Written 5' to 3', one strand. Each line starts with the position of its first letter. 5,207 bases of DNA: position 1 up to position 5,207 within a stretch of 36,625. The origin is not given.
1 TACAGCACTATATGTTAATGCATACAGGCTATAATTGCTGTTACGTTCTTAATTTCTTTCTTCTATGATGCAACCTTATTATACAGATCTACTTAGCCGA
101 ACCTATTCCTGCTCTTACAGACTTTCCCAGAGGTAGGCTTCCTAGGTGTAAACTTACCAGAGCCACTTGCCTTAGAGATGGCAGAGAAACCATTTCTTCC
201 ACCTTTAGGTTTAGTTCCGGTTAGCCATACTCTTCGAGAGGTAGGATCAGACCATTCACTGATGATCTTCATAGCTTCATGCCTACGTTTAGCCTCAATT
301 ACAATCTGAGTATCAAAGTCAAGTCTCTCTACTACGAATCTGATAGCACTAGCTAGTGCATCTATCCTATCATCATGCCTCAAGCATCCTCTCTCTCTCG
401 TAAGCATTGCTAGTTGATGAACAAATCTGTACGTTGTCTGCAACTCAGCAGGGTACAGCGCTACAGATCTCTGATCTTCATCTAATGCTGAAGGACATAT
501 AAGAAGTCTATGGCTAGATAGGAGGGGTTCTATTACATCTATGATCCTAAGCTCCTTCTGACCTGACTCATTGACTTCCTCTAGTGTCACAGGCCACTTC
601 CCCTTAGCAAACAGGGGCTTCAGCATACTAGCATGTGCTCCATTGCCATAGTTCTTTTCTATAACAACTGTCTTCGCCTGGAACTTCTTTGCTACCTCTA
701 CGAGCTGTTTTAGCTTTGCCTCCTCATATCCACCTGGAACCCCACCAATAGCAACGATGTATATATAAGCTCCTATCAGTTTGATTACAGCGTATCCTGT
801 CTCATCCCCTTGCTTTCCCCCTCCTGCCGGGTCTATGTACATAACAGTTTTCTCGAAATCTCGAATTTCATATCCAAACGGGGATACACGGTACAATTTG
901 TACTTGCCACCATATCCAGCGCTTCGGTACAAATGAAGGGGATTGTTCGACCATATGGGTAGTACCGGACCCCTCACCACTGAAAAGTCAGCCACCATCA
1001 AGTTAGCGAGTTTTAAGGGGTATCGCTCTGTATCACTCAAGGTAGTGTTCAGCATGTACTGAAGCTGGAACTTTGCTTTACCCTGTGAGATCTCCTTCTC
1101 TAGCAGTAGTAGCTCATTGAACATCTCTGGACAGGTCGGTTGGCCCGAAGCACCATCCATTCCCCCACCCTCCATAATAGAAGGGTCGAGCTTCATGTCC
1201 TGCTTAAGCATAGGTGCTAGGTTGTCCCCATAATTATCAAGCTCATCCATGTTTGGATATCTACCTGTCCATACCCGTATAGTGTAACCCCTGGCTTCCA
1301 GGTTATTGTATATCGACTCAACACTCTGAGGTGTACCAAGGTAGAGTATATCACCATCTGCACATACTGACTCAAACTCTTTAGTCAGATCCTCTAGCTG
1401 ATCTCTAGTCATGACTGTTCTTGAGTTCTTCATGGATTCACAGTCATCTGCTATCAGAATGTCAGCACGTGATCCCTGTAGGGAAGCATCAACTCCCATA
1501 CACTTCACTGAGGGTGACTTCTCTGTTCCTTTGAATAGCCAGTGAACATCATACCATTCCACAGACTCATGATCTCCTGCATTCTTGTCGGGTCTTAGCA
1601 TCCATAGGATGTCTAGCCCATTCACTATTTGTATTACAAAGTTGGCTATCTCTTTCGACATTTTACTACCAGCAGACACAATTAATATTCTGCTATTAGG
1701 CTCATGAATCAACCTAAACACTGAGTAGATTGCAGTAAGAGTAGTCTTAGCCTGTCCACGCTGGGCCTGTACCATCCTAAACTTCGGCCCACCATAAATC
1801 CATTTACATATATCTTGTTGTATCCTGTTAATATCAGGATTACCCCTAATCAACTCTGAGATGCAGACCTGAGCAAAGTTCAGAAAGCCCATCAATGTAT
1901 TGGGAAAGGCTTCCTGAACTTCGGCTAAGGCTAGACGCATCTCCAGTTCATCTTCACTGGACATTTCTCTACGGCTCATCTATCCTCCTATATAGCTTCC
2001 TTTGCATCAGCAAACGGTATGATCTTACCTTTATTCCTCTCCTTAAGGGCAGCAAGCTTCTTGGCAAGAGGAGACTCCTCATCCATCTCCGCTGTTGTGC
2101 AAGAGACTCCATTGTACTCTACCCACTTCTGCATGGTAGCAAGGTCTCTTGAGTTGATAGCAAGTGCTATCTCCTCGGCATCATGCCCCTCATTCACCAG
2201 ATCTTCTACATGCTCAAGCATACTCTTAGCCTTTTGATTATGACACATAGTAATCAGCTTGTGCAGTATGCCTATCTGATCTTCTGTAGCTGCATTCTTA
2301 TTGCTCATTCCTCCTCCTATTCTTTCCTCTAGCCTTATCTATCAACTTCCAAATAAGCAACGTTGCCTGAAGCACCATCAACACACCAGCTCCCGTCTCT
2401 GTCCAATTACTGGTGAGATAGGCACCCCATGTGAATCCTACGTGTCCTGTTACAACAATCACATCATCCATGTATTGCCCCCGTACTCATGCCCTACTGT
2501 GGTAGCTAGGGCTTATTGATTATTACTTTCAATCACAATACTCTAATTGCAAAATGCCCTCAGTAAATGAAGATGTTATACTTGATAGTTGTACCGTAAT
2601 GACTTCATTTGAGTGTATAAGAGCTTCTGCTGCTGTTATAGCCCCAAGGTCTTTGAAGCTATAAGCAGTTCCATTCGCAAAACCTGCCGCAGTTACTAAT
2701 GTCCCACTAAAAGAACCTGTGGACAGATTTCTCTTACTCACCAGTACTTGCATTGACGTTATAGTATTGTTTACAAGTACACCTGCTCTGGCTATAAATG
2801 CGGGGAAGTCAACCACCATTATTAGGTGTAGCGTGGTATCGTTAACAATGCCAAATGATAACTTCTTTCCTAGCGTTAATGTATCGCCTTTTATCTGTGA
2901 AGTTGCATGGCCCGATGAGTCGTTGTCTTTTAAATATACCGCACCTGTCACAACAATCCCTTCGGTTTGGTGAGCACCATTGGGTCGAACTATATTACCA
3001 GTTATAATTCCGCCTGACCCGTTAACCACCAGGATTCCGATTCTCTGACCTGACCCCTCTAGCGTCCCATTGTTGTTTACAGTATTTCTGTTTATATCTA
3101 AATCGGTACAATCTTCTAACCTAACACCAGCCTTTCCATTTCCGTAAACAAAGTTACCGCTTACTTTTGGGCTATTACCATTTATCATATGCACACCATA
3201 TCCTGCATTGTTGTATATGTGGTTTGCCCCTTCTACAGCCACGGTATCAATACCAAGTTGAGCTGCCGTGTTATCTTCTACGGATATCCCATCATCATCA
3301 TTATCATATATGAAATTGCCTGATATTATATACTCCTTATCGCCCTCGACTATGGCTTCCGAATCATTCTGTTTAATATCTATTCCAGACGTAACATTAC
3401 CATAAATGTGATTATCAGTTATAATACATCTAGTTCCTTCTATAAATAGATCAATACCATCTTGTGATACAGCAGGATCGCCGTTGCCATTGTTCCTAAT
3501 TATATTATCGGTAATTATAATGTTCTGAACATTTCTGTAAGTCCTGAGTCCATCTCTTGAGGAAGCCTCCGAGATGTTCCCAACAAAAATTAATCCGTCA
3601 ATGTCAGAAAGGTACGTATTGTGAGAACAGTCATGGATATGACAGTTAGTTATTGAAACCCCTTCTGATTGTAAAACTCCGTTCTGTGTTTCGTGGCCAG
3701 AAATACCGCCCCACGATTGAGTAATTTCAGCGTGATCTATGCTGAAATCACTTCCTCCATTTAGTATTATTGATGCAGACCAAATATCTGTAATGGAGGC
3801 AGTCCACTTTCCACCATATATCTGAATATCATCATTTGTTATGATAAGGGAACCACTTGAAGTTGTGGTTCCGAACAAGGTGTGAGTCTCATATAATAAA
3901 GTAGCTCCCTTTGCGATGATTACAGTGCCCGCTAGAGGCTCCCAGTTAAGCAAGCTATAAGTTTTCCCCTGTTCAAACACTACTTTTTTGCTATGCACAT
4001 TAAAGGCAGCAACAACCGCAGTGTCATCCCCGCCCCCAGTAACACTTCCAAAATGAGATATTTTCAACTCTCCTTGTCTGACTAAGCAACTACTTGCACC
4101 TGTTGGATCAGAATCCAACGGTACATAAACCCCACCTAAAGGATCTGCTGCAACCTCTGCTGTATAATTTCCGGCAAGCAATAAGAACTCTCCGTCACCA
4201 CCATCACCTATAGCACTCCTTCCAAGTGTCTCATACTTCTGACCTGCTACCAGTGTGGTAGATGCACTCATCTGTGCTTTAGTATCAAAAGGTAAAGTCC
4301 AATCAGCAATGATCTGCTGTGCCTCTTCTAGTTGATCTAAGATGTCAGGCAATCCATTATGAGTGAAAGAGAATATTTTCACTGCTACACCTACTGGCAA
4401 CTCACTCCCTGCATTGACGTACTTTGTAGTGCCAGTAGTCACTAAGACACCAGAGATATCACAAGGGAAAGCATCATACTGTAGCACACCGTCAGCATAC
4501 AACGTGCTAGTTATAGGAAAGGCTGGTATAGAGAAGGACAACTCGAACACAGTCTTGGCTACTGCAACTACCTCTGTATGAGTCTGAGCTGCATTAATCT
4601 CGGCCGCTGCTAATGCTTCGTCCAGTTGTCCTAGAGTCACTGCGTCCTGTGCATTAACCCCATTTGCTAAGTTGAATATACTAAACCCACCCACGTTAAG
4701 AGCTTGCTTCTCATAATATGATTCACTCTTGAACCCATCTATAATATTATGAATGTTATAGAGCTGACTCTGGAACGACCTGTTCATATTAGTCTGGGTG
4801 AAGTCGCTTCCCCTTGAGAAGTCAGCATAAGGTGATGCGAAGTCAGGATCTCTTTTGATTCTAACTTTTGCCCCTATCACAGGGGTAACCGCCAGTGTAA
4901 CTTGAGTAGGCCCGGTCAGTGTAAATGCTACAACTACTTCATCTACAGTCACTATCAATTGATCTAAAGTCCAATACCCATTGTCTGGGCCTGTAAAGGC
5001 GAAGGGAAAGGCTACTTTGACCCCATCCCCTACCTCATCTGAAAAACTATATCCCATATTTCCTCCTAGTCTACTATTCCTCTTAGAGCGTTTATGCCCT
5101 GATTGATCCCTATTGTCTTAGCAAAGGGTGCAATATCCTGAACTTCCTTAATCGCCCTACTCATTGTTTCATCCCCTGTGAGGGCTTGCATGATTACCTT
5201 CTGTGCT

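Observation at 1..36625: SP6/K11-like single-subunit-RNAP promoter family (5 copies) in a genome with no recognisable RNA polymerase gene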

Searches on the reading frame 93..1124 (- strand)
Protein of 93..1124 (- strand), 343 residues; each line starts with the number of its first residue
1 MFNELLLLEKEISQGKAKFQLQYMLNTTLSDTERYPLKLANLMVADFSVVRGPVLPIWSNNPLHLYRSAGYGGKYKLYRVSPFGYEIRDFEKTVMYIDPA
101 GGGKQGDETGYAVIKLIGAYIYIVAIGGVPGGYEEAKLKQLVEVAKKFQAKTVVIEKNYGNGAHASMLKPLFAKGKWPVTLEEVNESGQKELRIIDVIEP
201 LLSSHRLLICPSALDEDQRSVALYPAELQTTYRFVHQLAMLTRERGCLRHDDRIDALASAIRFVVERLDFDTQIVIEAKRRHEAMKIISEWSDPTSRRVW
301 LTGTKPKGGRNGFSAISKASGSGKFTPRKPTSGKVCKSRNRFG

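Call 40: find_encoding_contigs(protein=window:93-1124:-, flank=10000, max_places=6)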
Protein window:93-1124:- (343 aa): no gene with exactly this product is on record in the collection.

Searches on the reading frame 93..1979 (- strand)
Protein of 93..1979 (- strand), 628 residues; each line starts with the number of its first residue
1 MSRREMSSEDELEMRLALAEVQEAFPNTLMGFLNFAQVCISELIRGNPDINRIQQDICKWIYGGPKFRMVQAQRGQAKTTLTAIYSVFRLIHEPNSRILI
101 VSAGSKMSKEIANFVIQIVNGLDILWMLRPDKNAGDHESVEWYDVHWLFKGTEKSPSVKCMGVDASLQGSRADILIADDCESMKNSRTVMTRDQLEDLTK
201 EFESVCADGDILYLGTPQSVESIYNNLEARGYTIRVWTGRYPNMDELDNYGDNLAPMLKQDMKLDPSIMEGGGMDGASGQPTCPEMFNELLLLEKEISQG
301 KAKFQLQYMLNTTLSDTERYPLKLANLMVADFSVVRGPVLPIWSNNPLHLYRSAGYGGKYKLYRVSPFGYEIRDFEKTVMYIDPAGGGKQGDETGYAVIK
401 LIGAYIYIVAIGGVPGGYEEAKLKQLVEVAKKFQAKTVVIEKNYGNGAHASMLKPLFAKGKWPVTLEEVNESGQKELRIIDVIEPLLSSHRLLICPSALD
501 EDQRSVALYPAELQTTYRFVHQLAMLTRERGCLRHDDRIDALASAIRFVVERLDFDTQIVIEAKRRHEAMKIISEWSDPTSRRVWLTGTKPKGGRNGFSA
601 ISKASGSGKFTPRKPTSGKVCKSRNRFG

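Call 4: search_protein_families(library=pfam, proteins=[window:93-1979:-], max_evalue=0.01)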
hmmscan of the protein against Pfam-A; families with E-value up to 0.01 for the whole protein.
window:93-1979:- (628 aa): 1 family
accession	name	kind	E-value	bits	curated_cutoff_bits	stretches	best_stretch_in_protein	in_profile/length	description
PF22530.2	Terminase-T7_RNaseH-like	-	1.5e-36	125.4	27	1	382-492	1-108/108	Terminase Bacteriophage T7, Ribonuclease H-like domain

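Call 11: find_encoding_contigs(protein=window:93-1979:-, flank=10000, max_places=10)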
Protein window:93-1979:- (628 aa): no gene with exactly this product is on record in the collection.

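Call 12: find_related_loci(query=window:93-1979:-, collection=viral_contigs, flank=10000)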
Query window:93-1979:- (628 aa) in viral_contigs; peptide patterns used: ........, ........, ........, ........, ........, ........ (x = any residue, [..] = any of these).
16 stretches matched a pattern, but none encodes a relative of the query by tblastn (E <= 1e-3).
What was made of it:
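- Tried and rejected: A single-protein search of IMG/VR with the terminase gave no relatives (call 12).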

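Call 14: search_dna_similar(query=window:93-1979:-, collection=phages, mode=protein, max_rows=25)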
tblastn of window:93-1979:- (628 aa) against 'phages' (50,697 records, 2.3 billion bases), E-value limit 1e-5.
Records with a match: 2714; places in all: 2732; records where one place covers at least 80% of the query: 2563.
Best place of each record, by identity: <60% 2714.
By first word of the organism name: Klebsiella 701; Escherichia 364; Pseudomonas 330; Acinetobacter 167; Vibrio 125; Salmonella 113; Yersinia 95; Pectobacterium 85; Ralstonia 54; Aeromonas 47; and 74 more.
By host as written in the record: - 376; Klebsiella pneumoniae 376; Escherichia coli 125; Acinetobacter baumannii 60; Pseudomonas putida KT2440 and Paw85 53; Pseudomonas aeruginosa 44; Yersinia pestis 38; Pectobacterium atrosepticum DSM18077 33; and 691 more.
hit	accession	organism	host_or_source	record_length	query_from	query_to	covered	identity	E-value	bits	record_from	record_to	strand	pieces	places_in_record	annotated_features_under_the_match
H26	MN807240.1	Vibrio phage VP-HS15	Vibrio parahaemolyticus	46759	4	614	97%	51.4%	0e+0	631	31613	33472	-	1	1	terminase large subunit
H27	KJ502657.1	Vibrio phage Vc1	Vibrio sp.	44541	1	624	99%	49.9%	0e+0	612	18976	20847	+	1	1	large terminase subunit | small terminase subunit-like protein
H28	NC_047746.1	Vibrio phage Vc1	Vibrio sp.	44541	1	624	99%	49.9%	0e+0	612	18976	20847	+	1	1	terminase large subunit | terminase small subunit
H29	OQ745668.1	Vibrio phage vB_ValA_R15Z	Vibrio alginolyticus ATCC 17749T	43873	4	587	93%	53.3%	0e+0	633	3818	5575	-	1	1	terminase large subunit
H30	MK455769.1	Aeromonas phage MJG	Aeromonas hydrophila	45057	1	628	100%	49.4%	0e+0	607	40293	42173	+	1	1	large terminase subunit | small terminase subunit-like protein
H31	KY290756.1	Vibrio phage Vp670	Vibrio alginolyticus E06333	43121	4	587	93%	53.2%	0e+0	630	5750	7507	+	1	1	large terminase subunit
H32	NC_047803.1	Vibrio phage Vp670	Vibrio alginolyticus E06333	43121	4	587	93%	53.2%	0e+0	630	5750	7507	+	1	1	terminase large subunit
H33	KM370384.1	Lelliottia phage phD2B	Lelliottia sp. GL2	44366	1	625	100%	49.5%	5e-131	597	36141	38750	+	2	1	putative terminase large subunit | putative terminase large subunit-like protein | putative homing endonuclease | putative terminase small subunit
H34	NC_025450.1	Lelliottia phage phD2B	Lelliottia sp. GL2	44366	1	625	100%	49.5%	5e-131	597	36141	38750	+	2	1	terminase large subunit (x2) | putative homing endonuclease | terminase small subunit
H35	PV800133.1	Shewanella phage phiY2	Shewanella sp. Y2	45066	1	619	99%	50.0%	0e+0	599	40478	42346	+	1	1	terminase large subunit | terminase small subunit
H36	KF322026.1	Vibrio phage phi-A318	Vibrio alginolyticus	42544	4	587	93%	53.0%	0e+0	630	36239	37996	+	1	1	large terminase subunit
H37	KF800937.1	Vibrio phage AS51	Vibrio alginolyticus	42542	4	587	93%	53.0%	0e+0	630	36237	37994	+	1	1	large terminase subunit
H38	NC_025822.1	Vibrio phage phi-A318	Vibrio alginolyticus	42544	4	587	93%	53.0%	0e+0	630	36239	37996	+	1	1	terminase large subunit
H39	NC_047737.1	Vibrio phage AS51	Vibrio alginolyticus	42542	4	587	93%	53.0%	0e+0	630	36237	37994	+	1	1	terminase large subunit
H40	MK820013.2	Vibrio phage vB_VpaP_MGD2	Vibrio parahaemolyticus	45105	4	587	93%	53.0%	0e+0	628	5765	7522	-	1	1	large terminase subunit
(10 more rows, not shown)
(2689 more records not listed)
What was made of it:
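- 93..1979 (-): Terminase large subunit, the last gene before promoter copy 1 and the contig end. calls 4, 14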

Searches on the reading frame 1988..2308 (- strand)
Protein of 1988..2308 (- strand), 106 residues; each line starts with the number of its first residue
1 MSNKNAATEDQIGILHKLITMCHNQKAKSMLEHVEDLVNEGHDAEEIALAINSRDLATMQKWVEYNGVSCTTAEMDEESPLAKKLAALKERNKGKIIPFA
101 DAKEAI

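Call 25: find_encoding_contigs(protein=window:1988-2308:-, flank=10000, max_places=10)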
Protein window:1988-2308:- (106 aa): 1 contig read that carries it; 1 place shown.
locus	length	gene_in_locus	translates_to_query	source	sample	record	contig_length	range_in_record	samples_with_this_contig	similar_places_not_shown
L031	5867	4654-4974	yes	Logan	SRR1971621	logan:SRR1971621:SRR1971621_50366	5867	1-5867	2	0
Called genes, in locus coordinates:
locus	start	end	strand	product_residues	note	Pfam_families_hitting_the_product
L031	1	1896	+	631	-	?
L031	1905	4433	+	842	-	PF05048:NosD (faint), PF13229:Beta_helix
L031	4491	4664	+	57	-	-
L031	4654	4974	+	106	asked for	PF11123:DNA_Packaging_2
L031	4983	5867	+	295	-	?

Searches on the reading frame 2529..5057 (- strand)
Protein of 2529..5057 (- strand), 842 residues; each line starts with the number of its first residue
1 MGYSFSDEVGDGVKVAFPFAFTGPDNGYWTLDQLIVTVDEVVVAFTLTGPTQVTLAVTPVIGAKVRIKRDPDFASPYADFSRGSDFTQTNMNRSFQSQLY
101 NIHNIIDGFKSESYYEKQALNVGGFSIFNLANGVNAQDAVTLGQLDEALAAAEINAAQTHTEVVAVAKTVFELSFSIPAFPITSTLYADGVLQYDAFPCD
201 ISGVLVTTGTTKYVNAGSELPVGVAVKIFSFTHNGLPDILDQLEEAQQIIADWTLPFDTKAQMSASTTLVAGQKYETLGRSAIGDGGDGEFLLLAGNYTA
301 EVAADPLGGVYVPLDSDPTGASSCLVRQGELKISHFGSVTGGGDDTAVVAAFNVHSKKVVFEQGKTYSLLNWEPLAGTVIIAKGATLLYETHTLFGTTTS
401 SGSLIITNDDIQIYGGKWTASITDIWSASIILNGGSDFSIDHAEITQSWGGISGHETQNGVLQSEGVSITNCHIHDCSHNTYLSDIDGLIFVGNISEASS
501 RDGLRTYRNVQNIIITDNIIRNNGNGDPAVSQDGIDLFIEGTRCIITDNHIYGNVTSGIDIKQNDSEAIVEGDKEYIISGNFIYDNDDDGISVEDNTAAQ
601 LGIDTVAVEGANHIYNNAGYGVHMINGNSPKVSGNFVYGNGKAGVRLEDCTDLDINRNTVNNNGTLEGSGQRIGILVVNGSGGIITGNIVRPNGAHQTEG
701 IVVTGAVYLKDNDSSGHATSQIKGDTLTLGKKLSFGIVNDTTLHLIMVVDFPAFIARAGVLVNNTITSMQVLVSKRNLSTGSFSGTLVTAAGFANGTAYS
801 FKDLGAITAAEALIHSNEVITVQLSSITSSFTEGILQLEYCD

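Call 4: search_protein_families(library=pfam, proteins=[window:2529-5057:-], max_evalue=0.01)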
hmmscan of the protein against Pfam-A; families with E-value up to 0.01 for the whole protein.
window:2529-5057:- (842 aa): 4 families
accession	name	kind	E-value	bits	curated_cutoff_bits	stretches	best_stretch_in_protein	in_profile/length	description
PF13229.12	Beta_helix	-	9.7e-22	77.7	25.9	2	421-573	17-156/158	Right handed beta helix region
PF05048.19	NosD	-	4.2e-10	39.8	23.6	2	427-617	16-167/212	Periplasmic copper-binding protein (NosD)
PF03906.20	Phage_T7_tail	-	2.1e-09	37.7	25.2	1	4-149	7-152/157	Phage T7 tail fibre protein, N-terminal domain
PF05662.19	YadA_stalk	-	4.6e-05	24.2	28.4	1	127-163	2-38/43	Coiled stalk of trimeric autotransporter adhesin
